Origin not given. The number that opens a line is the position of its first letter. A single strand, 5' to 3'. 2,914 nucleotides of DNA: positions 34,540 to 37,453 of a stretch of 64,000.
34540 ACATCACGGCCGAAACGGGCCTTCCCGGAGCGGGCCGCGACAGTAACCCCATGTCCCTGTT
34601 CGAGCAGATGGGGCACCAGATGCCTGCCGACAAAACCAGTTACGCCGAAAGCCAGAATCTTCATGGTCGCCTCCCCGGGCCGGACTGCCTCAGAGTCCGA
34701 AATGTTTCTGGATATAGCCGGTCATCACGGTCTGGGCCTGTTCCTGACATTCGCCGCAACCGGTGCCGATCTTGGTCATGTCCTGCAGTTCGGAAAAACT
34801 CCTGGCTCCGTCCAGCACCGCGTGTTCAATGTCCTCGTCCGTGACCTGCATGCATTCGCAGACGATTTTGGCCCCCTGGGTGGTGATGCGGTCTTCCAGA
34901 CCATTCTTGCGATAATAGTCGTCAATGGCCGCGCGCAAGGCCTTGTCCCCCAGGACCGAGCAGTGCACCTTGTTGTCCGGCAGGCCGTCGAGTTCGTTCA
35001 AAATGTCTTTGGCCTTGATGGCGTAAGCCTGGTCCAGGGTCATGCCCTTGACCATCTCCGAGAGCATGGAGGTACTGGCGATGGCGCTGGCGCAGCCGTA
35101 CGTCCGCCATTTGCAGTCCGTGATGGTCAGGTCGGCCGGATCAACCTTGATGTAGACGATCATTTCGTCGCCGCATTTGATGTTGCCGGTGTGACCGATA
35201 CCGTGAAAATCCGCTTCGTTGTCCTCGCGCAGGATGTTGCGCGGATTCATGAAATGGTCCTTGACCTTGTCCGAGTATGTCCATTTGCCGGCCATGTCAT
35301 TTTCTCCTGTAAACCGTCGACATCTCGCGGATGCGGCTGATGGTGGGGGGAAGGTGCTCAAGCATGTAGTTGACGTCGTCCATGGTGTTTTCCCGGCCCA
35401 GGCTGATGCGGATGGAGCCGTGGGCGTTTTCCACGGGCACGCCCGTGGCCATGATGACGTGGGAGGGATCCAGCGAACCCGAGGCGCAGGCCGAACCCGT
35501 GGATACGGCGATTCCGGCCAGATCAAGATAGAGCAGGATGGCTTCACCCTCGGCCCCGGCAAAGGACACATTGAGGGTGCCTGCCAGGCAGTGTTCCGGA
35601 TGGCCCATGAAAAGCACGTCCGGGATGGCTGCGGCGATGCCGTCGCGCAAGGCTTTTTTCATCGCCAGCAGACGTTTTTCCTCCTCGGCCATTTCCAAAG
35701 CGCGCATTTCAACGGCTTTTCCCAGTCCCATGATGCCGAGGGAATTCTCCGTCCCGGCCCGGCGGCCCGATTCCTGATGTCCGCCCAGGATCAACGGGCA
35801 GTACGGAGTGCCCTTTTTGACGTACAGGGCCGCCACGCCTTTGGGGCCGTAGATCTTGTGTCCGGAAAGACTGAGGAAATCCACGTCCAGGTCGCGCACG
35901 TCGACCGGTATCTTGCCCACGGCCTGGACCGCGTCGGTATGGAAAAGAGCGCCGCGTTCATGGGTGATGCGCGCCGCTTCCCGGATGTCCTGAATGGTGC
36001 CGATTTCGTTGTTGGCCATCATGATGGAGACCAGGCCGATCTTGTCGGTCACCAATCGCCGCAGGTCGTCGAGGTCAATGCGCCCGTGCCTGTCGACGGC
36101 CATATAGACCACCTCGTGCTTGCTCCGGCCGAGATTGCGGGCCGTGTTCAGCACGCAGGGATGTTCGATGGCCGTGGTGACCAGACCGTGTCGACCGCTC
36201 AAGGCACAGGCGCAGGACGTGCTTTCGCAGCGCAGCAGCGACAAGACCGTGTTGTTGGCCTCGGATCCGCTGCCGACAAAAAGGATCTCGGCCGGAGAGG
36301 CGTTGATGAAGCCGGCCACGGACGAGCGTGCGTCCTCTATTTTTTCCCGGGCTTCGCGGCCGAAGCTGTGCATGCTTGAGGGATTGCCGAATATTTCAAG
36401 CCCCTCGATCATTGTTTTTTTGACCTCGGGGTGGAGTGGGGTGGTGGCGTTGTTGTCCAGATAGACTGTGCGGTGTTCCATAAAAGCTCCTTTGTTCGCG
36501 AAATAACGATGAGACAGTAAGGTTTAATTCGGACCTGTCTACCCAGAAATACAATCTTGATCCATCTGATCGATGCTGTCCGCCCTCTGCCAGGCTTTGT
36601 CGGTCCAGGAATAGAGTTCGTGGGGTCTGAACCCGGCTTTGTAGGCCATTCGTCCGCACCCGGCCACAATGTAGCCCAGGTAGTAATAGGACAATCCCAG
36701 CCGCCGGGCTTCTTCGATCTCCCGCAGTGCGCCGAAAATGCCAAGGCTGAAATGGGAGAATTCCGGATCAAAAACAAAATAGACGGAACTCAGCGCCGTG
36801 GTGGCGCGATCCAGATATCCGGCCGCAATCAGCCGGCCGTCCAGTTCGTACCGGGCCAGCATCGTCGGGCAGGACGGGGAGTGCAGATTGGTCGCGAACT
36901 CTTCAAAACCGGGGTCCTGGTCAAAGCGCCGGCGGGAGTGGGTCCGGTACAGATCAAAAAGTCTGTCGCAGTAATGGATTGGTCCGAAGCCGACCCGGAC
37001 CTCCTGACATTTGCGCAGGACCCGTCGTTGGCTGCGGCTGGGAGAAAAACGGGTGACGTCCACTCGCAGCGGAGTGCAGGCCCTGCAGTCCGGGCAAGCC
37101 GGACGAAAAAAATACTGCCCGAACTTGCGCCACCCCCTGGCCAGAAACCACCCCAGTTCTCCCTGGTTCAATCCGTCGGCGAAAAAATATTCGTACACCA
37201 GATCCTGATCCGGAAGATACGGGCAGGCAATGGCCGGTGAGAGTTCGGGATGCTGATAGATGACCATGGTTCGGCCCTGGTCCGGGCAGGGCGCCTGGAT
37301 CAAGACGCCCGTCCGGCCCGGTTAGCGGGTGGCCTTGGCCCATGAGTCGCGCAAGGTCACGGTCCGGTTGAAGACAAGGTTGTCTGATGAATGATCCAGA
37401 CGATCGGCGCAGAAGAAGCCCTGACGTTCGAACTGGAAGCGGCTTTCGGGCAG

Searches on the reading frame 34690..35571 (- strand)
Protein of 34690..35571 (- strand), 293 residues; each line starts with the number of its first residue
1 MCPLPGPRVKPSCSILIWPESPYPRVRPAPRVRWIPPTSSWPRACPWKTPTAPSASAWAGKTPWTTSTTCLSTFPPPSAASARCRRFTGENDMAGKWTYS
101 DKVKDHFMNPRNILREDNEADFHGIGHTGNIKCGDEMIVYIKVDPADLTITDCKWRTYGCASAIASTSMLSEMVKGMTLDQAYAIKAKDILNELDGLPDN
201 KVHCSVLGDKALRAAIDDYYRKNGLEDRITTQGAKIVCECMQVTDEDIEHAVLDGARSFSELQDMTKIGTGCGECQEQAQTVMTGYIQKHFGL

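Call 40: search_protein_families(library=pfam, proteins=[window:34690-35571:-], max_evalue=0.0001)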
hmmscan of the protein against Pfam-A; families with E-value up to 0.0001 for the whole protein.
window:34690-35571:- (293 aa): 2 families
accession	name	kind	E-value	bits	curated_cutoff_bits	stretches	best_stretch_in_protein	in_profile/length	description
PF01592.21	NifU_N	-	2.3e-40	138.1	22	1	98-223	1-124/127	NifU-like N terminal domain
PF04324.20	Fer2_BFD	-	5.7e-14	52.6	26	1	236-283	1-48/50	BFD-like [2Fe-2S] binding domain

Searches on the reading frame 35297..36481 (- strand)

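Call 40: search_protein_families(library=pfam, proteins=[window:35297-36481:-], max_evalue=0.0001)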
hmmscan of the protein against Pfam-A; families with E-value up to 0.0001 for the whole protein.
window:35297-36481:- (394 aa): 2 families
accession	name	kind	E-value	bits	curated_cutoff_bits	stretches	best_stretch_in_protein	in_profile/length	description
PF00266.25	Aminotran_5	-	2.2e-82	277.4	21.5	1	6-372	1-370/371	Aminotransferase class-V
PF01212.27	Beta_elim_lyase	-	5.3e-05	23.1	27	1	65-188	49-176/288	Beta-eliminating lyase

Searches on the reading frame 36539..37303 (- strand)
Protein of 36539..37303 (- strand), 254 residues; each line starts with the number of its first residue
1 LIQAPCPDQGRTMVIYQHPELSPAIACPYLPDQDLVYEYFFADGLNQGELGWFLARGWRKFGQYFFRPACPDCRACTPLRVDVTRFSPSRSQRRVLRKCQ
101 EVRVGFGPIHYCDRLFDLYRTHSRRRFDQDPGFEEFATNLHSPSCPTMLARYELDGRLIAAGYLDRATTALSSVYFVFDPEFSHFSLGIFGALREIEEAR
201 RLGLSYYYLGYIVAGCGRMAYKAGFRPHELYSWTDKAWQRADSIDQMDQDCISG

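Call 40: search_protein_families(library=pfam, proteins=[window:36539-37303:-], max_evalue=0.0001)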
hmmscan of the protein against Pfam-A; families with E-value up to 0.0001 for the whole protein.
window:36539-37303:- (254 aa): 3 families
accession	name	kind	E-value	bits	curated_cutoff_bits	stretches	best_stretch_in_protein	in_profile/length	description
PF04377.21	ATE_C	-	2.2e-32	112.7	25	1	116-231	3-121/122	Arginine-tRNA-protein transferase, C terminus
PF04376.19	ATE_N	-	3e-18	66.3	27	1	26-94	2-72/72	Arginine-tRNA-protein transferase, N terminus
PF13480.13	Acetyltransf_6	-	3.4e-08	34.2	22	1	90-222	8-142/143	Acetyltransferase (GNAT) domain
